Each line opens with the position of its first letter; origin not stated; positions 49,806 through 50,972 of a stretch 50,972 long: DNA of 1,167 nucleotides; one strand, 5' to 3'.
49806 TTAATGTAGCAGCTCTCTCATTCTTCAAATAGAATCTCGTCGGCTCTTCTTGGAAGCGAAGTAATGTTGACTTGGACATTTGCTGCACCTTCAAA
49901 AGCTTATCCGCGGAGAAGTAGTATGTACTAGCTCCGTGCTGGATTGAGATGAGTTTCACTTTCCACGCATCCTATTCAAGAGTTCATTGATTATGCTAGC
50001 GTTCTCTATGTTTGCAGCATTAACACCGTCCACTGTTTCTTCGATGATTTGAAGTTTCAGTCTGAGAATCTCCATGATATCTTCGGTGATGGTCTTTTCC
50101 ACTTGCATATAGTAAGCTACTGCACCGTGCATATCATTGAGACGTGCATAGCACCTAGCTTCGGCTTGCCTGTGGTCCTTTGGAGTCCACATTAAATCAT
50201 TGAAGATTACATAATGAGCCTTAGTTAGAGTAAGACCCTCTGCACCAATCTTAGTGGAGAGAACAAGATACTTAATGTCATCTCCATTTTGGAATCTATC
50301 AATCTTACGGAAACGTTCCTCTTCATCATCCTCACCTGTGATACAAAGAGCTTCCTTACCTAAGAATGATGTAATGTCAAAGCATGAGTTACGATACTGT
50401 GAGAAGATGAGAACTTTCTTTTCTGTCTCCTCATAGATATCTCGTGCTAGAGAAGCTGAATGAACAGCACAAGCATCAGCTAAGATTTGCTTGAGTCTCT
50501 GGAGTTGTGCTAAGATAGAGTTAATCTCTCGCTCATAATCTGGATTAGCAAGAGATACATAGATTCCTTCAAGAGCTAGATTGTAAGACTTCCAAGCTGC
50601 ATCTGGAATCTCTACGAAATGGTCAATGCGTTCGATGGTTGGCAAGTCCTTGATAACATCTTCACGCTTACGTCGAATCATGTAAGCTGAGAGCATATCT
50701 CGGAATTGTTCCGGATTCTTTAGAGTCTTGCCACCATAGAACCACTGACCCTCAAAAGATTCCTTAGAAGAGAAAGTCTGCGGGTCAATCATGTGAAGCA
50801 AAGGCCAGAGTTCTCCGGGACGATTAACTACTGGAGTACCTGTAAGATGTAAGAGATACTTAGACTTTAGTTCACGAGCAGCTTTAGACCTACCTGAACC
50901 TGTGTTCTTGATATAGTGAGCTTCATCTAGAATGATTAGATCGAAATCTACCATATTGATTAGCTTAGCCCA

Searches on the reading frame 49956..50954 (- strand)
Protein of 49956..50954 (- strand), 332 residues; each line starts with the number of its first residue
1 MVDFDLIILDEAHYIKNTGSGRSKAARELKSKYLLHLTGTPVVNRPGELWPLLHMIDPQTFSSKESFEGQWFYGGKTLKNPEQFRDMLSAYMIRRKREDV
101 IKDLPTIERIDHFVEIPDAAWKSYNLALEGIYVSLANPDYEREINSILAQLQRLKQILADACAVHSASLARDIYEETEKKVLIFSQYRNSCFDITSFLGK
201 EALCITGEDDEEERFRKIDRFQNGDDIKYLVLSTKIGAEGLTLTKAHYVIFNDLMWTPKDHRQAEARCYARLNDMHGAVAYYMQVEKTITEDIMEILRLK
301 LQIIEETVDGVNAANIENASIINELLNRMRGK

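Call 9: search_protein_families(library=phrogs, proteins=[window:49956-50954:-], max_evalue=0.00001)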
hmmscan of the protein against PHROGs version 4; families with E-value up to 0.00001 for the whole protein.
window:49956-50954:- (332 aa): 6 families
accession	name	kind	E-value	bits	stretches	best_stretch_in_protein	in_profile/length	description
phrog_62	-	DNA, RNA and nucleotide metabolism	1.3e-68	232.8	1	3-318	808-1143/1881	DNA helicase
phrog_29996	-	unknown function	2.9e-18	66.3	1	3-310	837-1166/1189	-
phrog_23807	-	unknown function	4.2e-10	39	0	4-102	261-352/1053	-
phrog_16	-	DNA, RNA and nucleotide metabolism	1.3e-07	31.2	1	3-235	376-551/986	DNA helicase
phrog_21391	-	DNA, RNA and nucleotide metabolism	1.5e-06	26.6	0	175-270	1356-1453/2021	DNA helicase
phrog_11354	-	unknown function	7e-06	26.7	0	213-313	11-110/116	-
